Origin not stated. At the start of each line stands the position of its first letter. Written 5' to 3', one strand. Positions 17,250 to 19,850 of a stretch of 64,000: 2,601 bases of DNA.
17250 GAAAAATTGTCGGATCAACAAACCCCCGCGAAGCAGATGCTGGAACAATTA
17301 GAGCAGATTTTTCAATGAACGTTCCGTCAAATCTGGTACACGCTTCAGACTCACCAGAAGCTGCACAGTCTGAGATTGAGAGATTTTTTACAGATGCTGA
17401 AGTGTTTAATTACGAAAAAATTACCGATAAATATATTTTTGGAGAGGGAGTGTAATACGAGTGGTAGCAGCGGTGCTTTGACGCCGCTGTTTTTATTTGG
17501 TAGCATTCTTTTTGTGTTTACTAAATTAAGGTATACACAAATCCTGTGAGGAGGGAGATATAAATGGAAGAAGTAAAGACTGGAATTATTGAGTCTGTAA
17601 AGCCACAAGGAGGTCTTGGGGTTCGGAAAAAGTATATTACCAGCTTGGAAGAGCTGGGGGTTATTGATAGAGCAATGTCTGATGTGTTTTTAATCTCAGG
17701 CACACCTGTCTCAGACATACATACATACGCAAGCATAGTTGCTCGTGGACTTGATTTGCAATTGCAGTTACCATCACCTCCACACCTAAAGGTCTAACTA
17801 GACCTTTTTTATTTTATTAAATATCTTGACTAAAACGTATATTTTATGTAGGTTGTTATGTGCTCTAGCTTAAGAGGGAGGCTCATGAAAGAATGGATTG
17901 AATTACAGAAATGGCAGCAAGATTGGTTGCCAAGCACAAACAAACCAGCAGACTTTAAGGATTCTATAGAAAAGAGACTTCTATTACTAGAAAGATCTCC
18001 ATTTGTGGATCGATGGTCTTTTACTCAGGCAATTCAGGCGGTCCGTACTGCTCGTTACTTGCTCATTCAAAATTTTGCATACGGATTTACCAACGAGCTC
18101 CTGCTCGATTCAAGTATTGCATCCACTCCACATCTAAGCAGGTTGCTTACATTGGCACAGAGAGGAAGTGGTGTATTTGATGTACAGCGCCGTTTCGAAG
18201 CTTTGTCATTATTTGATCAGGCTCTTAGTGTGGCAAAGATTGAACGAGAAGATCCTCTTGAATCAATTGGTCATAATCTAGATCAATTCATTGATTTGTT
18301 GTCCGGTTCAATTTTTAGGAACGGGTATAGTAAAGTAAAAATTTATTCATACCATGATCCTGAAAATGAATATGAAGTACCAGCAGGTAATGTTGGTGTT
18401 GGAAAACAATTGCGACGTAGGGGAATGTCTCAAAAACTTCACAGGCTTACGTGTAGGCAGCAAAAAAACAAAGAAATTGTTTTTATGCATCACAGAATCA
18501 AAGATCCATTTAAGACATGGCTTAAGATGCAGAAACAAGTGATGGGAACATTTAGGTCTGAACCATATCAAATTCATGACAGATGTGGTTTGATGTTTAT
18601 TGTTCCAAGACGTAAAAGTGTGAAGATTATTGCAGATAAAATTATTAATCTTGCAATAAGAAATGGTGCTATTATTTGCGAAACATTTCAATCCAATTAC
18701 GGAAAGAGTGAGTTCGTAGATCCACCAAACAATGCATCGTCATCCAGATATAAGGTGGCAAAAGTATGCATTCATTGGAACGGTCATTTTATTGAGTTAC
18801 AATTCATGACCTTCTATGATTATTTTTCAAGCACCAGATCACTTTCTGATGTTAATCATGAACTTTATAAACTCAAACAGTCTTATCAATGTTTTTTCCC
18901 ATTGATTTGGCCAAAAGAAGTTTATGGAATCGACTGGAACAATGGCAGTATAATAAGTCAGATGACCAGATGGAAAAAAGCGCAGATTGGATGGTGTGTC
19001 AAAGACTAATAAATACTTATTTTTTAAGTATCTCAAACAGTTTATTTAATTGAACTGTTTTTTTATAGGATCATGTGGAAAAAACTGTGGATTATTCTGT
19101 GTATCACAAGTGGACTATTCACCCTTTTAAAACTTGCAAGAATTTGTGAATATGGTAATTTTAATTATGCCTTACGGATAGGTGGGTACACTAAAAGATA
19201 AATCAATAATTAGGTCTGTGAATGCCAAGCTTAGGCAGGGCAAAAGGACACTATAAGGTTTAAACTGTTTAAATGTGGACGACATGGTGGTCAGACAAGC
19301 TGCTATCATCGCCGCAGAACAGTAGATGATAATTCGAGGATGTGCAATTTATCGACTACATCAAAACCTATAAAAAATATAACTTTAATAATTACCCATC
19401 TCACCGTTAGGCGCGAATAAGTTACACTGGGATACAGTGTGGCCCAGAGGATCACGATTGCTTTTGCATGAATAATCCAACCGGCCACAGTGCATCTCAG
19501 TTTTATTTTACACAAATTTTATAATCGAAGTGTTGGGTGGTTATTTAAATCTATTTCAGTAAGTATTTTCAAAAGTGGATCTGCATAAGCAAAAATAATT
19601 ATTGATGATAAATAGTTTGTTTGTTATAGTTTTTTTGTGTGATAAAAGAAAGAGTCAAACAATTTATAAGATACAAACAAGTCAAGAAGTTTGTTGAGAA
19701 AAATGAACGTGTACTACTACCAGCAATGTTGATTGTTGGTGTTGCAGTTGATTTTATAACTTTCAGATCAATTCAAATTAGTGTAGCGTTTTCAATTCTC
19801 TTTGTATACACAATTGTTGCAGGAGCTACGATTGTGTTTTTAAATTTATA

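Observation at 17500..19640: Self-contained module encoding a highly divergent second RSH (RelA/SpoT-homolog)-like protein, flanked by small ORFs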

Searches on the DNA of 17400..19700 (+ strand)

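Call 20: search_rna_families(source=window, start=17400, end=19700, threshold=evalue, max_evalue=10, show_alignments=2)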
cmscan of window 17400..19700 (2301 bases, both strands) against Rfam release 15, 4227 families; matches with E-value up to 10: 6.
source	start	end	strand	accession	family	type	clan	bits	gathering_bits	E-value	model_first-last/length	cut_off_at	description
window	19383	19628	-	RF02574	Ricks_sRNA10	Gene; sRNA;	-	24.4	97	0.017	1-352/352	no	Rickettsia sRNA 10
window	17519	17642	+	RF02157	NPPA-AS1_2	Gene; lncRNA;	-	18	60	8.6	1-150/150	no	NPPA antisense RNA 1 conserved region 2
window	17451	17542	+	RF02629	RmaA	Gene; sRNA;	-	17.4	57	9.4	1-113/113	no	Regulator of motility and amylovoran A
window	19506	19596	-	RF00321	snoZ247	Gene; snRNA; snoRNA; CD-box;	-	15.7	38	9.6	1-139/139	no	Small nucleolar RNA Z247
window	17749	17859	-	RF02546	LSU_trypano_mito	Gene; rRNA;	CL00112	14.4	60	3.9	177-561/561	no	Trypanosomatid mitochondrial large subunit ribosomal RNA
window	19290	19335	-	RF01147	sR12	Gene; snRNA; snoRNA; CD-box;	-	14.3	38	7.2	1-52/52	no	Small nucleolar RNA sR12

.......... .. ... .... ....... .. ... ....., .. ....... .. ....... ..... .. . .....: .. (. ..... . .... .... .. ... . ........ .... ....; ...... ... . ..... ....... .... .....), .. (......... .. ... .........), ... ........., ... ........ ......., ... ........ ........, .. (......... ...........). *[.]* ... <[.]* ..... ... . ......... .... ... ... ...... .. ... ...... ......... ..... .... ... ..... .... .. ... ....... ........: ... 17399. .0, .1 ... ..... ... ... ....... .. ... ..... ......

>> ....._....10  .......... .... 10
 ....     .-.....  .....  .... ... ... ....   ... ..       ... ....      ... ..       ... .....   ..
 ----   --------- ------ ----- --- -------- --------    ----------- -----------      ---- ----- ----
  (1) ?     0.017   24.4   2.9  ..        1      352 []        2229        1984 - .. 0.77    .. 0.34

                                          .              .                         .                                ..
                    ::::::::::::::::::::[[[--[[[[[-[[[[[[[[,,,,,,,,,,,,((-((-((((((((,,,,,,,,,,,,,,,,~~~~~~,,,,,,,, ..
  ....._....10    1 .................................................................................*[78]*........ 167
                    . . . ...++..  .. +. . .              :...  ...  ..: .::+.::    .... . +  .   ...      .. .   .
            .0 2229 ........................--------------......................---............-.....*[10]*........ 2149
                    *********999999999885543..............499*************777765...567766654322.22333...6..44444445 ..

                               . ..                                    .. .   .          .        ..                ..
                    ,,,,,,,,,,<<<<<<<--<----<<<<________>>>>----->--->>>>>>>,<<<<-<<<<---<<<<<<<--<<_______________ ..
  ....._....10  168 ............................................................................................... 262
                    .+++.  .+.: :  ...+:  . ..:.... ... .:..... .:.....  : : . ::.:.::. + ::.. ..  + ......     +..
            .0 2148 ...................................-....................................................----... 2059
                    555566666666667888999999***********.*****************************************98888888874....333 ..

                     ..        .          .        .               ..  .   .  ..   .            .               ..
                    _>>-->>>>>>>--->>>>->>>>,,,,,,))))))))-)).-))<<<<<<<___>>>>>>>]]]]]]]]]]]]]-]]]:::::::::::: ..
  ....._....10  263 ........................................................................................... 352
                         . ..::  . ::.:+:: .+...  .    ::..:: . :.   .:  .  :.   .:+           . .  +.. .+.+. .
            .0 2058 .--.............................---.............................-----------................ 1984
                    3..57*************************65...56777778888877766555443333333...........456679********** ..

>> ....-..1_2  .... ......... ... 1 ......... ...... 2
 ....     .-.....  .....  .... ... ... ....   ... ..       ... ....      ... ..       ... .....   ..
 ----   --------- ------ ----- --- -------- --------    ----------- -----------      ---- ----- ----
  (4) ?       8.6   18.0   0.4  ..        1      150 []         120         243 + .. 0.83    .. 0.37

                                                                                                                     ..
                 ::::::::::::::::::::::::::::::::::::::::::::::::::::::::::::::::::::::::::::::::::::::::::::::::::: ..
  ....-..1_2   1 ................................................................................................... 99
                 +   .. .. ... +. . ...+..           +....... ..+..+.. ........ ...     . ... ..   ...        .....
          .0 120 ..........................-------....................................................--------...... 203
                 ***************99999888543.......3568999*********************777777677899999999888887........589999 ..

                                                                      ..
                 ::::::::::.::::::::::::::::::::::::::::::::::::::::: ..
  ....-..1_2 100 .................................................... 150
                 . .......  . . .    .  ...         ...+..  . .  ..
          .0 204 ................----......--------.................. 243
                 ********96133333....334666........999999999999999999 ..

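Call 71: search_dna_similar(query=window:17500-19640:+, collection=phages, mode=distant)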
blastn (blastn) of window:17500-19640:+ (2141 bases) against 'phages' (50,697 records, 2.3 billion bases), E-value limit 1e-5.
No match.

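Call 92: search_rna_families(sources=[L001, L012, L013, L016, L009, L011], threshold=gathering)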
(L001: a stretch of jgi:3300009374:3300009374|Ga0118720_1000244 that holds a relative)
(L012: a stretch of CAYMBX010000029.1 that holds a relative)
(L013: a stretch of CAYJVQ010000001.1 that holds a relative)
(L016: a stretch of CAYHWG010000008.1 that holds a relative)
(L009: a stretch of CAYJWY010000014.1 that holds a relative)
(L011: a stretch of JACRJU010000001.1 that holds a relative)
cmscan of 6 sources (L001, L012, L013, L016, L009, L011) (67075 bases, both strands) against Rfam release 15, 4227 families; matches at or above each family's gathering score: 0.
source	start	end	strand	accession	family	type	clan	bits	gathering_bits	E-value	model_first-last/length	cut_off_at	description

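Call 93: search_rna_families(source=L001, start=11300, end=11950, threshold=evalue, max_evalue=10)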
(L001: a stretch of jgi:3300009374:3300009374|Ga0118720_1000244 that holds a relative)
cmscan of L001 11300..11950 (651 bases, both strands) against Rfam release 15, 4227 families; matches with E-value up to 10: 2.
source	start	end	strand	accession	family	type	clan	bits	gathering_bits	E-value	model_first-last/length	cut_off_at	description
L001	11405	11540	-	RF02045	CDKN2B-AS_3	Gene; lncRNA;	-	23.8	50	0.91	1-144/144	no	CDKN2B antisense RNA 1 convserved region 3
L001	11840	11933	+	RF04328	snR107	Gene; snRNA; snoRNA; CD-box;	-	15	44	6.3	1-118/118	no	Fungal C/D box small nucleolar RNA 107 family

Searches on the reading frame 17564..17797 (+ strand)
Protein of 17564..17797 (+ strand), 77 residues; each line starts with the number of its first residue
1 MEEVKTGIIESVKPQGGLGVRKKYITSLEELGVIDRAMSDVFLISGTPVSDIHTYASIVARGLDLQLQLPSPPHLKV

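Call 7: search_protein_families(library=pfam, proteins=[window:17564-17797:+], max_evalue=1)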
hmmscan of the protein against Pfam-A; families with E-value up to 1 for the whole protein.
window:17564-17797:+ (77 aa): 0 families

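Call 8: search_protein_families(library=ncbifam, proteins=[window:17564-17797:+], max_evalue=1)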
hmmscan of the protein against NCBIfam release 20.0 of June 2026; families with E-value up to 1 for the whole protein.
window:17564-17797:+ (77 aa): 0 families

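Call 9: search_protein_families(library=padloc, proteins=[window:17564-17797:+], max_evalue=1)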
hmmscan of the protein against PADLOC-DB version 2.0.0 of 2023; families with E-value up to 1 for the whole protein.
window:17564-17797:+ (77 aa): 1 family
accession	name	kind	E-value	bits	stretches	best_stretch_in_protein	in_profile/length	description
PDLC02259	AbiEi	-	0.032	11.7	1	18-50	10-42/191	AbiEi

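Call 66: search_protein_families(library=phrogs, proteins=[window:17564-17797:+], max_evalue=1)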
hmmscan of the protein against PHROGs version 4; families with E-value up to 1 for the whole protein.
window:17564-17797:+ (77 aa): 0 families

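Call 67: find_related_loci(query=window:17564-17794:+, collection=viral_contigs, flank=3000)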
Query window:17564-17794:+ (77 aa) in viral_contigs; peptide patterns used: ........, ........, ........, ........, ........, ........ (x = any residue, [..] = any of these).
51 stretches matched a pattern, but none encodes a relative of the query by tblastn (E <= 1e-3).

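Call 104: find_related_loci(query=window:17564-17794:+, collection=metagenome_contigs, flank=3000)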
Query window:17564-17794:+ (77 aa) in metagenome_contigs; peptide patterns used: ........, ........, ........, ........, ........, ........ (x = any residue, [..] = any of these).
600 stretches matched a pattern (row limit reached: there are more); 1 encode a relative of the query (tblastn E <= 1e-3); 1 distinct loci.
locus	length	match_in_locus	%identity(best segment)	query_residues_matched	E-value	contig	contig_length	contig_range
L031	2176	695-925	92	1-77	9e-46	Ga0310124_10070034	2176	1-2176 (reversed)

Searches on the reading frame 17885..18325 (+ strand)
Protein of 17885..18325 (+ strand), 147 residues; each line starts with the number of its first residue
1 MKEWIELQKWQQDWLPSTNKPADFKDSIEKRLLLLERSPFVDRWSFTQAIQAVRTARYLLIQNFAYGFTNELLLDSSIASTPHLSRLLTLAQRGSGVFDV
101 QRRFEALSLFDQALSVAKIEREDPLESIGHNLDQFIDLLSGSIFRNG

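Call 50: predict_structure(alignment_id=A2)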
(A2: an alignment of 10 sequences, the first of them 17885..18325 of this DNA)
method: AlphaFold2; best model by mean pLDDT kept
length: 147 residues; sequences in the alignment: 10
mean_pLDDT: 50.3   pTM: 0.32
mean pLDDT of the five models: 50.3, 45.5, 45.0, 44.0, 43.2
residues with pLDDT >= 90: 0; 70-90: 10; 50-70: 59; < 50: 78
segments of 3 or more residues with pLDDT < 50: 14-16, 60-98, 100-107, 113-120, 139-147
pLDDT, mean of each block of 10 residues (from residue 1): 47 51 63 72 70 56 38 32 39 44 49 47 53 52 40
secondary structure, 60 per line:
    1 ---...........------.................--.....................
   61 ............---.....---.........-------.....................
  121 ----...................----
elements in order: H4-14 H21-37 H40-72 H76-80 H84-92 H100-120 H125-143
